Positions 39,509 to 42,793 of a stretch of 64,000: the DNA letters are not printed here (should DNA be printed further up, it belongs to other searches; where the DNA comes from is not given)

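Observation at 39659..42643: About 1000-aa membrane-anchored coiled-coil protein with a sensor-like extracytoplasmic loop and a degenerate histidine-kinase-like C-terminus, next to the rad50 operon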

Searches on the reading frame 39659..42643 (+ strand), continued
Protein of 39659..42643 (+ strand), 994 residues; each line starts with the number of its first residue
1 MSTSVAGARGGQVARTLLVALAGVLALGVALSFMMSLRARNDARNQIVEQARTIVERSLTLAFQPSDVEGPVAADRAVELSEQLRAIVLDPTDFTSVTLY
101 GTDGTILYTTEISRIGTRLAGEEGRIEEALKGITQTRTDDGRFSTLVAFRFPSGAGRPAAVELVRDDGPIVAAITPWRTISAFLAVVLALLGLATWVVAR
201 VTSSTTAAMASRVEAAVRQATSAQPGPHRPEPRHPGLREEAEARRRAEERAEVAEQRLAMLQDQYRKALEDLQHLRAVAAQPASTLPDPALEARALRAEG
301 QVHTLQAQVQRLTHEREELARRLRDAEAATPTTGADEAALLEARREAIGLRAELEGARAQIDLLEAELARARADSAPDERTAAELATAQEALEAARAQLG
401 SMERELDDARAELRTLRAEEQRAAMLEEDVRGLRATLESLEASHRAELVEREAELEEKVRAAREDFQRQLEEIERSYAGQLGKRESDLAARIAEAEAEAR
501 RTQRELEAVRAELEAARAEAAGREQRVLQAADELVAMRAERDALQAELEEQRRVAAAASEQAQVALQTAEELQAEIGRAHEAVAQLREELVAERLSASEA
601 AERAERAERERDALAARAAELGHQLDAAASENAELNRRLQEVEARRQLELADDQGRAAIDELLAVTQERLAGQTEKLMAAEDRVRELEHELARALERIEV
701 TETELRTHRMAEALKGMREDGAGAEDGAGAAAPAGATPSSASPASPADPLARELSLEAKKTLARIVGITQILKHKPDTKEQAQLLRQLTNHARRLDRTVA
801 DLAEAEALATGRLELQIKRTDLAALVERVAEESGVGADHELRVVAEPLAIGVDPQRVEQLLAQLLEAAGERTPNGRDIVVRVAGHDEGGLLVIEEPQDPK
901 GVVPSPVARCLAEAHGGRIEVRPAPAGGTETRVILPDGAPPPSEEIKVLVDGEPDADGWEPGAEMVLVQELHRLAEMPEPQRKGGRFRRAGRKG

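Call 35: predict_structure(alignment_id=A3)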
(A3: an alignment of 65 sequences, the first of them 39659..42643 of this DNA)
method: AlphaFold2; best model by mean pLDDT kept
length: 994 residues; sequences in the alignment: 65
mean_pLDDT: 75.2   pTM: 0.35
mean pLDDT of the five models: 75.2, 73.0, 72.7, 72.3, 70.6
residues with pLDDT >= 90: 279; 70-90: 401; 50-70: 198; < 50: 116
segments of 3 or more residues with pLDDT < 50: 4-8, 214-234, 281-288, 375-385, 721-744, 943-961, 977-989
pLDDT, mean of each block of 10 residues (from residue 1): 46 79 94 95 96 96 96 96 94 96 96 92 94 96 97 94 96 94 94 87 69 46 39 53 75 79 81 69 44 65 75 78 71 63 77 76 71 46 50 60 66 68 70 69 71 75 78 76 77 81 81 78 75 79 75 58 51 60 71 72 73 77 79 77 67 53 67 67 68 71 71 63 38 36 54 85 91 88 86 84 79 88 96 92 96 94 92 92 95 91 85 92 92 90 37 38 60 58 40 53
secondary structure, 60 per line:
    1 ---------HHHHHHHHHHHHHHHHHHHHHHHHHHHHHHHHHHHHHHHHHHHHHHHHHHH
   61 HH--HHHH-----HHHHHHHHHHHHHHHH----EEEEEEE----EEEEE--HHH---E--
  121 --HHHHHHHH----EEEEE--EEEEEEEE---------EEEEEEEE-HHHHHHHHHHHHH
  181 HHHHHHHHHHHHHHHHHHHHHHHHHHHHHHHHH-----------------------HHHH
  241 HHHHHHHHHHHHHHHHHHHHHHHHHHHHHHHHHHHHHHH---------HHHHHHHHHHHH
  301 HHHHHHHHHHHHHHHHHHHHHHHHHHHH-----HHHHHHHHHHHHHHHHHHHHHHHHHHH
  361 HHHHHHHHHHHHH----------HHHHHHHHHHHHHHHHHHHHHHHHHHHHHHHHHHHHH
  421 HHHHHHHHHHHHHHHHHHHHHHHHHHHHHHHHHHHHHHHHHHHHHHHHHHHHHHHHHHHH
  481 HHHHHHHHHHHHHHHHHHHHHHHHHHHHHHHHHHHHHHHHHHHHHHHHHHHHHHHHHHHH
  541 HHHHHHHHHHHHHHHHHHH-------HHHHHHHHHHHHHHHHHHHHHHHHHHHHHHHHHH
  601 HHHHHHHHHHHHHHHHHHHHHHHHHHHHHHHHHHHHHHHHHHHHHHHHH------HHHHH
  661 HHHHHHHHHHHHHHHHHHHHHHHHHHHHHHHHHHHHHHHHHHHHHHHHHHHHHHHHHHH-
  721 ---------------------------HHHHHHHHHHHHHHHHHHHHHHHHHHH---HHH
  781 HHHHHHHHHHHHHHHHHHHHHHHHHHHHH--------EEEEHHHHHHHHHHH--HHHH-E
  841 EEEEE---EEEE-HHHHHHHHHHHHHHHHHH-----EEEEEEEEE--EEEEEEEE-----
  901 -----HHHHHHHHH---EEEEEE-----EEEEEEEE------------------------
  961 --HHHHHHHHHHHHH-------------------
elements in order (helices of 4 or more, strands of 3 or more residues): H10-62 H65-68 H74-89 E94-100 E105-109 H123-130 E135-139 E142-149 E159-166 H168-213 H237-279 H289-328 H334-373 H384-559 H567-649 H656-719 H748-774 H778-809 E818-821 H822-832 H835-838 E840-845 E849-852 H854-871 E877-885 E888-895 H906-914 E918-923 E929-936 H963-975

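Call 38: fold_search(model_id=the predicted structure, library=pdb)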
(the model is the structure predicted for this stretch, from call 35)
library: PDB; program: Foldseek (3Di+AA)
matches with E <= 10: 725; with E <= 0.001: 183
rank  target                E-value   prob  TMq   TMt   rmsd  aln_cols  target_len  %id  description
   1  6rh0_B                1.7e-11  1.00  0.17  0.59   4.7       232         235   20  Revisiting pH-gated conformational switch. Complex HK853-RR468 pH 5.5 (released 2020-02-19)
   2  6rh7_A                9.8e-11  1.00  0.17  0.58   4.8       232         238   20  Revisiting pH-gated conformational switch. Complex HK853 mutant H260A -RR468 mutant D53A pH 7.5 (released 2020-02-19)
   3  7zp0_E                1.0e-10  1.00  0.16  0.59   5.7       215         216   22  Crystal structure of CusS histidine kinase catalytic core from Escherichia coli (released 2022-08-31)
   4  4q20_B                1.3e-10  1.00  0.18  0.71   3.5       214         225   21  Crystal structure of a C-terminal part of tyrosine kinase (DivL) from Caulobacter crescentus CB15 at 2.50 A resolution (released 2014-04-23)
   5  6rh8_A                1.3e-10  1.00  0.17  0.59   4.6       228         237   19  Revisiting pH-gated conformational switch. Complex HK853 mutant H260A -RR468 mutant D53A pH 5.3 (released 2020-02-19)
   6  4jav_B                1.4e-10  1.00  0.15  0.49   6.6       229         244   19  Structural basis of a rationally rewired protein-protein interface (HK853wt and RR468mutant V13P, L14I, I17M and N21V) (released 2013-09-04)
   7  4jav_A                1.4e-10  1.00  0.14  0.48   8.6       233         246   19  Structural basis of a rationally rewired protein-protein interface (HK853wt and RR468mutant V13P, L14I, I17M and N21V) (released 2013-09-04)
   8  6rh0_A                2.1e-10  1.00  0.17  0.60   4.6       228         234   19  Revisiting pH-gated conformational switch. Complex HK853-RR468 pH 5.5 (released 2020-02-19)
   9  6paj_B                2.2e-10  1.00  0.16  0.62   4.9       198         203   19  Structure of the SrrAB Histidine Kinase DHp-CA domain (released 2020-04-22)
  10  6paj_A                2.3e-10  1.00  0.16  0.62   4.7       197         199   19  Structure of the SrrAB Histidine Kinase DHp-CA domain (released 2020-04-22)
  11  6rgy_B                2.9e-10  1.00  0.17  0.59   4.7       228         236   19  Revisiting pH-gated conformational switch. Complex HK853-RR468 pH 7.5 (released 2020-02-19)
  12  3dge_A                3.2e-10  1.00  0.16  0.58   5.0       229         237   20  Structure of a histidine kinase-response regulator complex reveals insights into Two-component signaling and a novel c (released 2009-07-07)
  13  4jau                  3.4e-10  1.00  0.14  0.51   7.7       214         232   20  Structural basis of a rationally rewired protein-protein interface (HK853mutant A268V, A271G, T275M, V294T and D297E) (released 2013-09-04)
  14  6azr_A                4.0e-10  1.00  0.17  0.60   5.0       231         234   19  Crystal structure of the T264A HK853cp-BeF3-RR468 complex (released 2017-12-27)
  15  6rgz_A                4.2e-10  1.00  0.17  0.59   4.6       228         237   19  Revisiting pH-gated conformational switch. Complex HK853-RR468 pH 6.5 (released 2020-02-19)
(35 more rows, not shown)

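Call 61: search_protein_families(library=padloc, proteins=[window:39659-42643:+], max_evalue=0.001)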
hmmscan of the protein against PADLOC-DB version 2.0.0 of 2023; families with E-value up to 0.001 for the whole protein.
window:39659-42643:+ (994 aa): 3 families
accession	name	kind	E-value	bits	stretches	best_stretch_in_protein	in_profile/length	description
PDLC03865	LmuB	-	1.7e-05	21.2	0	443-703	544-811/1007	-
PDLC00551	JetC2|JetC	-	3.4e-05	19.9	1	231-471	781-1020/1365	DUF3584 domain; MukB-like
PDLC00550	JetC2|JetC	-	0.00032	16.5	1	299-516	755-969/1355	DUF3584 domain; MukB-like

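Call 64: search_protein_representatives(alignment_id=A3)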
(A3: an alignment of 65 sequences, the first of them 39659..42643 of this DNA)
Query: 65 sequences, 992 profile positions. Proteins with E-value up to 0.001 (for the whole library): 85914; up to 1e-10: 4206; up to 1e-30: 149. The best 150 are listed.
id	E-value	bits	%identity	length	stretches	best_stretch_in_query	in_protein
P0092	0.0e+00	1441.3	-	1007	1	1-990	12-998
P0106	0.0e+00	1386.5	-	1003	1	2-990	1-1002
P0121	0.0e+00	1314.0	-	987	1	18-987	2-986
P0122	0.0e+00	1177.3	-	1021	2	294-989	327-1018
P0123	0.0e+00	1150.4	-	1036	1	5-989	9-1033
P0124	0.0e+00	1140.9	-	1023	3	540-990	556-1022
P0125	0.0e+00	1116.0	-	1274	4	542-990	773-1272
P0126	0.0e+00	1099.8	-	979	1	11-989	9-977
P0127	0.0e+00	1065.9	-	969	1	8-986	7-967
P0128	0.0e+00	1017.4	-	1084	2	3-530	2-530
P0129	0.0e+00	1015.7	-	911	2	400-990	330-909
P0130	8.9e-297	1003.9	-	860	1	1-745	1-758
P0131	1.8e-251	854.0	-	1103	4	568-986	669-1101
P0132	9.8e-246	835.0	-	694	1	235-866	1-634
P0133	9.9e-228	775.4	-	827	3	2-352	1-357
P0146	2.0e-136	473.1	-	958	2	490-947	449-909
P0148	4.4e-121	422.3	-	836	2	491-948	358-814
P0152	3.5e-113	396.2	-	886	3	552-948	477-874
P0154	4.7e-108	379.2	-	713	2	699-963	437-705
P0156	1.1e-103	364.8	-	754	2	656-963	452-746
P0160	1.4e-99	351.1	-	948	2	572-969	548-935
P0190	8.9e-57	209.5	-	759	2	706-953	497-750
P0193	2.2e-53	198.3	-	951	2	684-946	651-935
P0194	1.1e-52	195.9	-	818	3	762-902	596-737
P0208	2.7e-46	174.8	-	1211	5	704-947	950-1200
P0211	3.7e-46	174.3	-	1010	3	688-948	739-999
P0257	2.0e-32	128.9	-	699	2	496-940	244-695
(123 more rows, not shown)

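Call 65: search_protein_families(library=pfam, proteins=[P0146, P0148, P0152, P0154, P0156, P0160, P0190, P0193, P0211, P0257], max_evalue=0.001)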
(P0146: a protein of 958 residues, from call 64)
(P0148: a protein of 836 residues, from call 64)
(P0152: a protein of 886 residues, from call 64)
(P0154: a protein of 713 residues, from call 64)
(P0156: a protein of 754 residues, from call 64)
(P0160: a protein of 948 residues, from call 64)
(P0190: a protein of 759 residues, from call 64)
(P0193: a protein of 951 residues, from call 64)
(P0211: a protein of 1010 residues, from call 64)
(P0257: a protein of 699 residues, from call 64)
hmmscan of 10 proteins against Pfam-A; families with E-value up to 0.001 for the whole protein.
P0146 (958 aa): 3 families
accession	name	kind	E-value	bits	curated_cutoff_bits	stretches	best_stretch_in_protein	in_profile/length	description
PF00261.25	Tropomyosin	-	2.7e-06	27.4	38.6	0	364-536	35-207/242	Tropomyosin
PF02518.31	HATPase_c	-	9.8e-06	26.4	26.4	0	817-903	2-110/111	Histidine kinase-, DNA gyrase B-, and HSP90-like ATPase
PF00512.31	HisKA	-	0.00041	20.8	26.9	1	714-772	5-63/66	His Kinase A (phospho-acceptor) domain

P0148 (836 aa): 2 families
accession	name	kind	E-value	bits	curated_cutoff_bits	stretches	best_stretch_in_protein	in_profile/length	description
PF02518.31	HATPase_c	-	6.9e-06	26.9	26.4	1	722-807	2-110/111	Histidine kinase-, DNA gyrase B-, and HSP90-like ATPase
PF00512.31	HisKA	-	0.0009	19.7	26.9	1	623-677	9-63/66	His Kinase A (phospho-acceptor) domain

P0152 (886 aa): 1 family
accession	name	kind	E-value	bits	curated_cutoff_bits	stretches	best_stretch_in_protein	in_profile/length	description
PF02518.31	HATPase_c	-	7.2e-06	26.9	26.4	1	782-867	2-110/111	Histidine kinase-, DNA gyrase B-, and HSP90-like ATPase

P0154 (713 aa): 1 family
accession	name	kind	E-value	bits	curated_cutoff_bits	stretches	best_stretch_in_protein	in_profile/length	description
PF02518.31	HATPase_c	-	4e-06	27.7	26.4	1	601-681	2-105/111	Histidine kinase-, DNA gyrase B-, and HSP90-like ATPase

P0156 (754 aa): 1 family
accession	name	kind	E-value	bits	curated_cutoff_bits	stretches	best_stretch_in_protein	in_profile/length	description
PF02518.31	HATPase_c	-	0.00011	23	26.4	0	641-719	2-103/111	Histidine kinase-, DNA gyrase B-, and HSP90-like ATPase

P0160 (948 aa): 3 families
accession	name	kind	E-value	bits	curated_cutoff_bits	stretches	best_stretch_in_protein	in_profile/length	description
PF00261.25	Tropomyosin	-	9e-08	32.3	38.6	1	237-374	71-209/242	Tropomyosin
PF02518.31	HATPase_c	-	4.9e-07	30.6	26.4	1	819-904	2-110/111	Histidine kinase-, DNA gyrase B-, and HSP90-like ATPase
PF00512.31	HisKA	-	2.5e-05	24.6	26.9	1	716-773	5-62/66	His Kinase A (phospho-acceptor) domain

P0190 (759 aa): 2 families
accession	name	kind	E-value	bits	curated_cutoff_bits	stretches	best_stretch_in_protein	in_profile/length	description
PF02518.31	HATPase_c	-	6.7e-10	39.8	26.4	1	651-738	2-110/111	Histidine kinase-, DNA gyrase B-, and HSP90-like ATPase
PF00261.25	Tropomyosin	-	0.00061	19.7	38.6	1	249-425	17-201/242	Tropomyosin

P0193 (951 aa): 3 families
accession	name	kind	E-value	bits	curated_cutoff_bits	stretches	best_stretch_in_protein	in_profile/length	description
PF02518.31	HATPase_c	-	3.3e-17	63.4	26.4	1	823-930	2-110/111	Histidine kinase-, DNA gyrase B-, and HSP90-like ATPase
PF00512.31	HisKA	-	3.3e-07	30.7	26.9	1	716-780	2-65/66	His Kinase A (phospho-acceptor) domain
PF00261.25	Tropomyosin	-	0.00057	19.8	38.6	0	518-681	22-208/242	Tropomyosin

P0211 (1010 aa): 0 families

P0257 (699 aa): 0 families

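Call 67: find_encoding_contigs(protein=P0160, flank=10000, max_places=2)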
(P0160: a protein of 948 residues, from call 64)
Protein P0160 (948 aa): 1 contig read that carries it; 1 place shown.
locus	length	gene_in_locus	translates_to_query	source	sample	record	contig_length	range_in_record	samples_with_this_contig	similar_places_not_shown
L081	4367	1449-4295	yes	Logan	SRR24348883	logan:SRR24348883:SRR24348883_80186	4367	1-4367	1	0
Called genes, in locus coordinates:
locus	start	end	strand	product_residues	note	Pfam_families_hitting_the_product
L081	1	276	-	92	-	?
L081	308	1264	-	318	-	-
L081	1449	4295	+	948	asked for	PF00261:Tropomyosin (faint), PF02518:HATPase_c (weak)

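Call 68: find_encoding_contigs(protein=P0193, flank=10000, max_places=2)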
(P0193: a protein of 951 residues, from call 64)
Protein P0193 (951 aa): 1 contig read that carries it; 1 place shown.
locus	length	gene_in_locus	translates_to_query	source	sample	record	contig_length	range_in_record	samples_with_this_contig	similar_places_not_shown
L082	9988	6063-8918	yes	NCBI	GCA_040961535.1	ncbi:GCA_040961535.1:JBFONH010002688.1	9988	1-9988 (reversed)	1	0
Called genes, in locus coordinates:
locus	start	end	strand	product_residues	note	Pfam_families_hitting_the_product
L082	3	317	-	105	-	?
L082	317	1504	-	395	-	PF00149:Metallophos, PF12320:SbcD_C (weak)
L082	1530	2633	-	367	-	-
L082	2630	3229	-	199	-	PF13646:HEAT_2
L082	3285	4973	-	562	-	-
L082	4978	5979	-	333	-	-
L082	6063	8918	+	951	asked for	PF00512:HisKA (weak), PF02518:HATPase_c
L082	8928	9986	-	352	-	?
